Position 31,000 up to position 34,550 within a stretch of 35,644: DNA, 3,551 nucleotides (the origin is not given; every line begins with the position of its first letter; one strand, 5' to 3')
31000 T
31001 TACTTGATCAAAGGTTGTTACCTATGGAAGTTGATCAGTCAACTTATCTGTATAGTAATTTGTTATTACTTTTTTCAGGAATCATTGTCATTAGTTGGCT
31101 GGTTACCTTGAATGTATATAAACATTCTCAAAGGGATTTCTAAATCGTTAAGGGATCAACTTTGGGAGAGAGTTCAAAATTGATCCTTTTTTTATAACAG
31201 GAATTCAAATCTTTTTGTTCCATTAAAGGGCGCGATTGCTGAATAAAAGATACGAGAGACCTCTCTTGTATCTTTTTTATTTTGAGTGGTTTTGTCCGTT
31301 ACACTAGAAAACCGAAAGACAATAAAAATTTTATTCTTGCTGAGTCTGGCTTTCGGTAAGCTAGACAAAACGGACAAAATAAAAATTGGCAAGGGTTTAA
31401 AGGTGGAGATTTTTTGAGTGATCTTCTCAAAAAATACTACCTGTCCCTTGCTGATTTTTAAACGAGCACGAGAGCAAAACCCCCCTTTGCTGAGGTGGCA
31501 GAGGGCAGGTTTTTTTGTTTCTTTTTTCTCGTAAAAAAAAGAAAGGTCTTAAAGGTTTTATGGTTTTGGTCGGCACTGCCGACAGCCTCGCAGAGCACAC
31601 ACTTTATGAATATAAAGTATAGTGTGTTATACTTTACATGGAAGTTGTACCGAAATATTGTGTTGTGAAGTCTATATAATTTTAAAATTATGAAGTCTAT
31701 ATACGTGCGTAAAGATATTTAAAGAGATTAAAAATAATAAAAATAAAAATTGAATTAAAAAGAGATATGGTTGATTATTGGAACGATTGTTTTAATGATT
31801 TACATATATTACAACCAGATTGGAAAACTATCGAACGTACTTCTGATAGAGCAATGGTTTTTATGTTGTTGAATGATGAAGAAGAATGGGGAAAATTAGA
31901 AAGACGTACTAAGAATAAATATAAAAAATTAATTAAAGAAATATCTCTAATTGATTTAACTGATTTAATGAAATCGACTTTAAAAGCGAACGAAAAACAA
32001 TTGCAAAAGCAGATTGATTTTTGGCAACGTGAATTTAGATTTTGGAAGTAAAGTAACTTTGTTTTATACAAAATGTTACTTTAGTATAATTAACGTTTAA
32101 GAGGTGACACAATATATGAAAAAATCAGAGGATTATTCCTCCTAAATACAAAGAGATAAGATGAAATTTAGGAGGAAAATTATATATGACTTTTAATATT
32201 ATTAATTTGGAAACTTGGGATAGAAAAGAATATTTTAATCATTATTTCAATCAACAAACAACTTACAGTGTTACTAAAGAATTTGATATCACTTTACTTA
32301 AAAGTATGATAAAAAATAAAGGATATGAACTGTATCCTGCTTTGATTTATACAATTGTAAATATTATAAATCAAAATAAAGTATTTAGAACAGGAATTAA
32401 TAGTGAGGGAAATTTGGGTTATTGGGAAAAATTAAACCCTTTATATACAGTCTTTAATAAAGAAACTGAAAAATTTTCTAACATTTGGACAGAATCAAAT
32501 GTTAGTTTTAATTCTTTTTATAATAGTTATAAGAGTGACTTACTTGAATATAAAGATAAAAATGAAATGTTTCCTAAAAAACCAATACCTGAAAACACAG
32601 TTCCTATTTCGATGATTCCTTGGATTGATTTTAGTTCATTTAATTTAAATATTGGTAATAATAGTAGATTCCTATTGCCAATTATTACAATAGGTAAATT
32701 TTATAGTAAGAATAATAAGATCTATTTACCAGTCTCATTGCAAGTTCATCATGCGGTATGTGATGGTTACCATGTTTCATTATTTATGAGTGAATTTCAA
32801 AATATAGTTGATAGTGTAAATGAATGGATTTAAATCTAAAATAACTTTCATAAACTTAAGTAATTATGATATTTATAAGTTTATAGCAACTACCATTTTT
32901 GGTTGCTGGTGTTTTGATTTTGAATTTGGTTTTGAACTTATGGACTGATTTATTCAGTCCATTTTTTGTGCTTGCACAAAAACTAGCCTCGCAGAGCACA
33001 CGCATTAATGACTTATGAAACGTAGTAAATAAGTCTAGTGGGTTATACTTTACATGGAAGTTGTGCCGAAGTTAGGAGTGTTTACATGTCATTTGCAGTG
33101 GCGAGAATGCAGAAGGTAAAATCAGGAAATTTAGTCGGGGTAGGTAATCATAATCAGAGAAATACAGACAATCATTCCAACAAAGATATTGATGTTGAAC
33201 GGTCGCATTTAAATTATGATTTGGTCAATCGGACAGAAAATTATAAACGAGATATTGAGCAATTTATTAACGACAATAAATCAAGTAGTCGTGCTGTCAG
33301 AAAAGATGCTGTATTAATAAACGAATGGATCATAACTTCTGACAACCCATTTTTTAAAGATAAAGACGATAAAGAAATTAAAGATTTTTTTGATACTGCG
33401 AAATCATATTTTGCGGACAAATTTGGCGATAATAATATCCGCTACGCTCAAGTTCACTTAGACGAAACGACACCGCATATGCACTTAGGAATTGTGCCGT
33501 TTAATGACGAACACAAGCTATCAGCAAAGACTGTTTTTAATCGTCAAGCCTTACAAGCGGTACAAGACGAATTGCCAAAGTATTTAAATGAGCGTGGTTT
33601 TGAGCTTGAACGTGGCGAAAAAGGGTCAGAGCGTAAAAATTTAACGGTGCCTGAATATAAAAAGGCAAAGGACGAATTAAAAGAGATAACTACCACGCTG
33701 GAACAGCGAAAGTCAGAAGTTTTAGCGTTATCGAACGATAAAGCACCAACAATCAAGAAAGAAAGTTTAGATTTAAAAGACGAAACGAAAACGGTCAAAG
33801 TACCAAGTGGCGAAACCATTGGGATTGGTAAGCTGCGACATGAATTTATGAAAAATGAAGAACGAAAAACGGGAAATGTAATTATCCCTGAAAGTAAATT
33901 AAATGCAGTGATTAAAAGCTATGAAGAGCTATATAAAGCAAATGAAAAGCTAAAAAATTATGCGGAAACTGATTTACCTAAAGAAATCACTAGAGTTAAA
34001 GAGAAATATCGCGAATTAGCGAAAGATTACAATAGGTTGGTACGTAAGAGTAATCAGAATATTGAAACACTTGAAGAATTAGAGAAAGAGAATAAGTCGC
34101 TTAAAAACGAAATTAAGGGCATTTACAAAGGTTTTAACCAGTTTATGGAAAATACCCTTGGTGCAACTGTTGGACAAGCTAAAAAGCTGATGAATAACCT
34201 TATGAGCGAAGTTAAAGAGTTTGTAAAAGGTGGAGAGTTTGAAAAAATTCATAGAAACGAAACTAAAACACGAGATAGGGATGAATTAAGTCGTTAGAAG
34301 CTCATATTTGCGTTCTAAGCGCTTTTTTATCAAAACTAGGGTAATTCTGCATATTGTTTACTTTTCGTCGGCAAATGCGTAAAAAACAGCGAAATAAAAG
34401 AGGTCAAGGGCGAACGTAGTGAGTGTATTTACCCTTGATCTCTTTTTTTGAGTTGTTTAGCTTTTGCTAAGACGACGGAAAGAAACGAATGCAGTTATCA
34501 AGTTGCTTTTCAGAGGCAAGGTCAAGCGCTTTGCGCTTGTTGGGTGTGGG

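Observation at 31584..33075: cat module bracketed by two directly repeated MobV oriT/RSA sites; three related oriTs in the window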

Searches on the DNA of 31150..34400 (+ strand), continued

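Call 12: get_annotated_region(hit=H20, flank=5000)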
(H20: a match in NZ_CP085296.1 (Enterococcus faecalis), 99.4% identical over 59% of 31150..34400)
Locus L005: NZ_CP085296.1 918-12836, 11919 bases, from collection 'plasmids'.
description: Enterococcus faecalis strain EFS108 plasmid pEFS108_2, complete sequence
organism: Enterococcus faecalis (NCBI taxid 1351)
taxonomy: Bacteria; Bacillota; Bacilli; Lactobacillales; Enterococcaceae; Enterococcus; Enterococcus faecalis
host: -; source: pig; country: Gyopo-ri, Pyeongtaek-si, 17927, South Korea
typing (MOB-suite, as given by PLSDB): mobilizable; replicon rep_cluster_1118,rep_cluster_992; relaxase MOBP,MOBT,MOBV
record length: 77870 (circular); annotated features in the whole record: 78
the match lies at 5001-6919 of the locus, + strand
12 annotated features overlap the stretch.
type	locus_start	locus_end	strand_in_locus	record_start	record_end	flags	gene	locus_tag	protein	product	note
CDS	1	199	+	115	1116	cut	-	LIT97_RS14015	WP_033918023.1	bifunctional lysozyme/C40 family peptidase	GO:0006508 - proteolysis [Evidence IEA]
CDS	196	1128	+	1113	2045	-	-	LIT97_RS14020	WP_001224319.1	conjugal transfer protein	-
CDS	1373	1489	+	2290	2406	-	-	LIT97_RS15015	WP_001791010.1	tetracycline resistance determinant leader peptide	-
predicted_resistance_gene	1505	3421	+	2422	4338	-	tet(M)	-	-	tetracycline resistance ribosomal protection protein Tet(M)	predicted by amrfinderplus; class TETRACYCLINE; identity 100.0%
predicted_resistance_gene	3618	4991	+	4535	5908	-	tet(L)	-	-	tetracycline efflux MFS transporter Tet(L)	predicted by amrfinderplus; class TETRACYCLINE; identity 100.0%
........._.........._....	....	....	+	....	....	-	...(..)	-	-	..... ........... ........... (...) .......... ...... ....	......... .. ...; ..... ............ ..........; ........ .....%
predicted_resistance_gene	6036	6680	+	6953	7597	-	catA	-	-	type A-8 chloramphenicol O-acetyltransferase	predicted by amrfinderplus; class PHENICOL; identity 97.21%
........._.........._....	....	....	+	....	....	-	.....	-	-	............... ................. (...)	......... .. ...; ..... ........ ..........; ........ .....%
CDS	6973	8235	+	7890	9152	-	mobV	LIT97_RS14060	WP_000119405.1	MobV family relaxase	GO:0006310 - DNA recombination [Evidence IEA]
CDS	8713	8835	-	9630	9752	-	-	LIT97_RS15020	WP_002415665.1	hypothetical protein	-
CDS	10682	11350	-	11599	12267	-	-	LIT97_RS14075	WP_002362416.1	type II CAAX endopeptidase family protein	GO:0071586 - CAAX-box protein processing [Evidence IEA]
CDS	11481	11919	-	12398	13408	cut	-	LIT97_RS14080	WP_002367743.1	replication initiator protein A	-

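Call 13: get_annotated_region(hit=H1, flank=8000)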
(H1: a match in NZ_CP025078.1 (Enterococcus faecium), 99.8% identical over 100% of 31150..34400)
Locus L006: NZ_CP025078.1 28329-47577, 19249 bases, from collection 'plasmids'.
description: Enterococcus faecium strain LS170308 plasmid unnamed, complete sequence
organism: Enterococcus faecium (NCBI taxid 1352)
taxonomy: Bacteria; Bacillota; Bacilli; Lactobacillales; Enterococcaceae; Enterococcus; Enterococcus faecium
host: -; source: Moschus berezovskii,Heart, liver and spleen.,Zhenping ShaanXi; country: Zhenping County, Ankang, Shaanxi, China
typing (MOB-suite, as given by PLSDB): mobilizable; replicon Inc11,rep_cluster_1118,rep_cluster_185; relaxase MOBV
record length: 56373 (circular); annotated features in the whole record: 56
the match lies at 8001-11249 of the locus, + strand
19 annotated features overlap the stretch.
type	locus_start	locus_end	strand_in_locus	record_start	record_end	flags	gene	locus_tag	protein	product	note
CDS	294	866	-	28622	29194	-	-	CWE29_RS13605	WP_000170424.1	recombinase family protein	GO:0006310 - DNA recombination [Evidence IEA]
CDS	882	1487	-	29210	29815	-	-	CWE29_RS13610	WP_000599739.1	protein adenylyltransferase Fic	-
CDS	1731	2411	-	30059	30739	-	-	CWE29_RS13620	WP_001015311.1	IS6-like element IS1216 family transposase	GO:0006313 - DNA transposition [Evidence IEA]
CDS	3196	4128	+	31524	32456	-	-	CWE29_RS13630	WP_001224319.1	conjugal transfer protein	-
CDS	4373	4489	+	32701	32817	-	-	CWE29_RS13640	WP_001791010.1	tetracycline resistance determinant leader peptide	-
predicted_resistance_gene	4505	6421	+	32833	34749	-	tet(M)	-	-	tetracycline resistance ribosomal protection protein Tet(M)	predicted by amrfinderplus; class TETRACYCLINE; identity 100.0%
predicted_resistance_gene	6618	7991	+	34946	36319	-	tet(L)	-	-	tetracycline efflux MFS transporter Tet(L)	predicted by amrfinderplus; class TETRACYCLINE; identity 100.0%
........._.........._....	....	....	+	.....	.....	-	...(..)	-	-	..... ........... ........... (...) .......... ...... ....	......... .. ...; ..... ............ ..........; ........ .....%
CDS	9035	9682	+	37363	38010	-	-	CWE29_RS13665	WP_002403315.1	type A-8 chloramphenicol O-acetyltransferase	-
predicted_resistance_gene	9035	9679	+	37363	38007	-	catA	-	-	type A-8 chloramphenicol O-acetyltransferase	predicted by amrfinderplus; class PHENICOL; identity 100.0%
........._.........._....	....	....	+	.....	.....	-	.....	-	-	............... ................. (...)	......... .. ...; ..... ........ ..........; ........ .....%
CDS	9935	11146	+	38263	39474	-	mobV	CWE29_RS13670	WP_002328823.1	MobV family relaxase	GO:0006310 - DNA recombination [Evidence IEA]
CDS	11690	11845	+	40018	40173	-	-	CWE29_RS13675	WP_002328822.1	protein RepA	-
CDS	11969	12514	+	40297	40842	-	-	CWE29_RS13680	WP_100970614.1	replication protein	-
CDS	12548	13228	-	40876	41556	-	-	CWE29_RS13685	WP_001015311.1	IS6-like element IS1216 family transposase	GO:0006313 - DNA transposition [Evidence IEA]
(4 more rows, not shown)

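Call 22: search_dna_similar(query=window:31650-31750:+, collection=plasmids, mode=distant, max_rows=40, rows=spread, max_evalue=0.01)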
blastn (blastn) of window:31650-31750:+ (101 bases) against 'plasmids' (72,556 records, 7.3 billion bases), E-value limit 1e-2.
Records with a match: 95; places in all: 96; records where one place covers at least 80% of the query: 93.
Best place of each record, by identity: >=99% 93; 90-95% 2.
By first word of the organism name: Enterococcus 80; Lactococcus 6; Ligilactobacillus 4; Listeria 3; Streptococcus 1; Vagococcus 1.
By predicted mobility (MOB-suite, as given by PLSDB): mobilizable 81; non-mobilizable 10; conjugative 4.
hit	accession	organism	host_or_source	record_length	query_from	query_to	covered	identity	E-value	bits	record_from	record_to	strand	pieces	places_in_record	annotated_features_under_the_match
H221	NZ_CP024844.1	Streptococcus iniae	Paralichthys olivaceus,whole ...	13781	1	101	100%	100.0%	3e-44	183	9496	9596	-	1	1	none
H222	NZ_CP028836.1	Enterococcus faecalis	dairy cattle,cell culture,milk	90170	1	101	100%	100.0%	3e-44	183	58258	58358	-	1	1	none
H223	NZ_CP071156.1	Listeria innocua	bacterial culture,food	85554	1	101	100%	100.0%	3e-44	183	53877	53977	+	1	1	none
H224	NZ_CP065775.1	Enterococcus faecium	Homo sapiens,urine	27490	1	101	100%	100.0%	3e-44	183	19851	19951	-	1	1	none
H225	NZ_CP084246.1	Enterococcus lactis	goat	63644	1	101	100%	100.0%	3e-44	183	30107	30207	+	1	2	none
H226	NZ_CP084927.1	Ligilactobacillus salivarius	Homo sapiens,mixed culture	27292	1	101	100%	100.0%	3e-44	183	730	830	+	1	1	none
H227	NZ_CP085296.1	Enterococcus faecalis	pig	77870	1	101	100%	100.0%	3e-44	183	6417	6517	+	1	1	none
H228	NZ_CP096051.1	Enterococcus faecium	piglet,cell culture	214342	1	101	100%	100.0%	3e-44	183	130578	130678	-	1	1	none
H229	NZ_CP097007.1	Enterococcus faecalis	whole organism,pet food (BARF)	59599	1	101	100%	100.0%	3e-44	183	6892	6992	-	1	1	none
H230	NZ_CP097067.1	Enterococcus faecalis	whole organism,pet food (BARF)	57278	1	101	100%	100.0%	3e-44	183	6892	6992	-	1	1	none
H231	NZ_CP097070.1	Enterococcus faecalis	whole organism,pet food (BARF)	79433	1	101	100%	100.0%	3e-44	183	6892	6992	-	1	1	none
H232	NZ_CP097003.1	Enterococcus faecalis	whole organism,pet food (BARF)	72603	1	101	100%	100.0%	3e-44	183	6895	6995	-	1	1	none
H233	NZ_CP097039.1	Enterococcus faecalis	whole organism,pet food (BARF)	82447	1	101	100%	100.0%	3e-44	183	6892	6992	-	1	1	none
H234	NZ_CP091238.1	Enterococcus faecalis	Homo sapiens,whole organism,fecal sample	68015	1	101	100%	100.0%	3e-44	183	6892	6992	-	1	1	none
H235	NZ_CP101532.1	Ligilactobacillus salivarius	Xinyang black-feather laying hens,mixed ...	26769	1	101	100%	100.0%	3e-44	183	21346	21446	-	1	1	none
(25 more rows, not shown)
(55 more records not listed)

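Call 24: get_annotated_region(hit=H221, flank=5000)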
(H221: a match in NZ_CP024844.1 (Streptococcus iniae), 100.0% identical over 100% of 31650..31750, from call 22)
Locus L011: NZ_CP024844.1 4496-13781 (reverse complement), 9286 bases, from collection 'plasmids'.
description: Streptococcus iniae strain FP5228 plasmid unnamed1, complete sequence
organism: Streptococcus iniae (NCBI taxid 1346)
taxonomy: Bacteria; Bacillota; Bacilli; Lactobacillales; Streptococcaceae; Streptococcus; Streptococcus iniae
host: -; source: Paralichthys olivaceus,whole organism,spleen; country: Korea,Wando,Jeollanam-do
typing (MOB-suite, as given by PLSDB): non-mobilizable; replicon Inc18,rep_cluster_1118
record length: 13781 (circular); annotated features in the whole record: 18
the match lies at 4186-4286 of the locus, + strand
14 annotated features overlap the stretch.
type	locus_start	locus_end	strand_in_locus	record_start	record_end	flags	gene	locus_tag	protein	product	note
CDS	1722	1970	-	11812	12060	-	-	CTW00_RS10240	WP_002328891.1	helix-turn-helix transcriptional regulator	-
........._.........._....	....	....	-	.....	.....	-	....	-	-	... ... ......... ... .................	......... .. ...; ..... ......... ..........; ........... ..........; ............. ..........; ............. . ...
predicted_resistance_gene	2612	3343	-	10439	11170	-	erm(B)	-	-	23S rRNA (adenine(2058)-N(6))-methyltransferase Erm(B)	predicted by amrfinderplus; class LINCOSAMIDE/MACROLIDE/STREPTOGRAMIN; identity 100.0%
CDS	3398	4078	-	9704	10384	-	-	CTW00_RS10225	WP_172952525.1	IS6-like element IS1216 family transposase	-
CDS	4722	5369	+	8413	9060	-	-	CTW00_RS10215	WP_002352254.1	type A-8 chloramphenicol O-acetyltransferase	-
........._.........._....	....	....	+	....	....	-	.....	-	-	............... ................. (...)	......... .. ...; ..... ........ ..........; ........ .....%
predicted_resistance_gene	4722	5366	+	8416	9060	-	catA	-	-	type A-8 chloramphenicol O-acetyltransferase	predicted by amrfinderplus; class PHENICOL; identity 100.0%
CDS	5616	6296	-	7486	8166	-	-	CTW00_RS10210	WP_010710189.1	IS6-like element IS1216 family transposase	-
CDS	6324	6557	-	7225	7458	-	-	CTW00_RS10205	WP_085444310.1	thymidylate synthase ThyX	-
CDS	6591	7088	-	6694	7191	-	-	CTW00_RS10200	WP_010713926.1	DnaJ domain-containing protein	-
CDS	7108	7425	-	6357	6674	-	-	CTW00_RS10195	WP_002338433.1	hypothetical protein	-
CDS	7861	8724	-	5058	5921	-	-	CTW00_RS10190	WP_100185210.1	zeta toxin family protein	-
CDS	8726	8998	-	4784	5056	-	-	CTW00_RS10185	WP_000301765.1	antitoxin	-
CDS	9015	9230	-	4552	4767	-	-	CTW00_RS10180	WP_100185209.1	peptide-binding protein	-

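Call 26: search_dna_similar(query=window:32900-33090:+, collection=plasmids, mode=distant, max_rows=60, rows=spread, max_evalue=0.00001)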
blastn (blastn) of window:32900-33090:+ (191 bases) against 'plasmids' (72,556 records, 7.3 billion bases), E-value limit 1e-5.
Records with a match: 934; places in all: 1085; records where one place covers at least 80% of the query: 149.
Best place of each record, by identity: >=99% 25; 95-99% 132; 90-95% 86; 80-90% 181; 60-80% 510.
By first word of the organism name: Staphylococcus 707; Enterococcus 151; Mammaliicoccus 27; Streptococcus 16; Lactococcus 6; Macrococcus 5; Ligilactobacillus 4; Macrococcoides 4; Listeria 3; Vagococcus 2; and 8 more.
By predicted mobility (MOB-suite, as given by PLSDB): mobilizable 727; non-mobilizable 187; conjugative 20.
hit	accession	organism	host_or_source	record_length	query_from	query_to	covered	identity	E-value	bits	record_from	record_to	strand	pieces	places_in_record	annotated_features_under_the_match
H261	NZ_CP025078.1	Enterococcus faecium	Moschus berezovskii,Heart, liver and ...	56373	1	191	100%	100.0%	1e-92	345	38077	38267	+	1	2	mobV: MobV family relaxase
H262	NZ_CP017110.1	Ligilactobacillus salivarius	Gallus gallus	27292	1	191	100%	98.4%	2e-88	332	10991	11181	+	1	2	mobV: MobV family relaxase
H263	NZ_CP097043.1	Enterococcus faecalis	whole organism,pet food (BARF)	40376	1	169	88%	98.8%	2e-77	295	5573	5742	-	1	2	none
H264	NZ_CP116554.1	Enterococcus faecalis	Bos taurus,whole organism,fecal sample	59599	1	169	88%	98.8%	2e-77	295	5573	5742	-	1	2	none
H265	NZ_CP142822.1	Enterococcus faecalis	Pig,Single cell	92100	1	169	88%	98.8%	2e-77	295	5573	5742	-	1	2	none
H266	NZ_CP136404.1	Enterococcus faecalis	Pig,Bacteria,Rectal swab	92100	1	169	88%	98.8%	2e-77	295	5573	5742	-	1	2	none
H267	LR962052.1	Enterococcus faecalis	-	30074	1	171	90%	95.9%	1e-71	276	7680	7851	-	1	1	none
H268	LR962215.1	Enterococcus faecalis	-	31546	1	169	88%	96.5%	1e-71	275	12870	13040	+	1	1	none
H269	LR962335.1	Enterococcus faecalis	-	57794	1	161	84%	97.5%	2e-70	271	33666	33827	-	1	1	none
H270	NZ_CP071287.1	Lactococcus garvieae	Homo sapiens,mixed culture,Human feces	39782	1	145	76%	100.0%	9e-68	262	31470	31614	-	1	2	none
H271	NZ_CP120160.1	Mammaliicoccus lentus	Canis lupus familiaris,cell ...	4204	1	151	79%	86.7%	2e-44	185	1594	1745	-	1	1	none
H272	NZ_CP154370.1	Staphylococcus xylosus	cell culture,Meju, a korean fermented ...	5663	1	151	79%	80.8%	2e-32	145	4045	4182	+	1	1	none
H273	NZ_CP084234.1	Staphylococcus haemolyticus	Rice seed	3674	29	153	65%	91.2%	1e-40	173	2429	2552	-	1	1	none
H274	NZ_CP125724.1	Staphylococcus casei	Whole organism,cheese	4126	26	152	66%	78.2%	1e-22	113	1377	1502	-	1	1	none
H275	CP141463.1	Staphylococcus aureus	Homo sapiens,clinical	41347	26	146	63%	77.2%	2e-12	80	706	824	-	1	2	none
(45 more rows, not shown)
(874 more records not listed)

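Call 41: get_annotated_region(hit=H5, flank=4000)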
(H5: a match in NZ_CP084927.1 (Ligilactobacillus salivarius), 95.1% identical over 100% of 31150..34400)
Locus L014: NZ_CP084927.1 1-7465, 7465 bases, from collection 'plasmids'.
description: Ligilactobacillus salivarius strain AR809 plasmid pB, complete sequence
organism: Ligilactobacillus salivarius (NCBI taxid 1624)
taxonomy: Bacteria; Bacillota; Bacilli; Lactobacillales; Lactobacillaceae; Ligilactobacillus; Ligilactobacillus salivarius
host: -; source: Homo sapiens,mixed culture; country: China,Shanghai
typing (MOB-suite, as given by PLSDB): mobilizable; replicon rep_cluster_1118,rep_cluster_530; relaxase MOBV
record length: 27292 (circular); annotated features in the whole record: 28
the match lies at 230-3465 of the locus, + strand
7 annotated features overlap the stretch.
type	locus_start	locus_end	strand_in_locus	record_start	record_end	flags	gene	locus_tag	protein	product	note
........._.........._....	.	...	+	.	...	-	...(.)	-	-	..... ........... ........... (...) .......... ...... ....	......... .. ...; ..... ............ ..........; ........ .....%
predicted_resistance_gene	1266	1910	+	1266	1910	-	catA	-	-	type A-8 chloramphenicol O-acetyltransferase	predicted by amrfinderplus; class PHENICOL; identity 97.21%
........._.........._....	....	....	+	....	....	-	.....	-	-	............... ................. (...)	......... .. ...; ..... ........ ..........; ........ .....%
CDS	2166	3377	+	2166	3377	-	mobV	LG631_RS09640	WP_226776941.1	MobV family relaxase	GO:0006310 - DNA recombination [Evidence IEA]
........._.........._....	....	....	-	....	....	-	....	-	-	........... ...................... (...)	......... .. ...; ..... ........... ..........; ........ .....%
predicted_resistance_gene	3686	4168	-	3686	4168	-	lnu(A)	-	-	lincosamide nucleotidyltransferase Lnu(A)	predicted by amrfinderplus; class LINCOSAMIDE; identity 100.0%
CDS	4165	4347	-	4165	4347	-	-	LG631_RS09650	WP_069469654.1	hypothetical protein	-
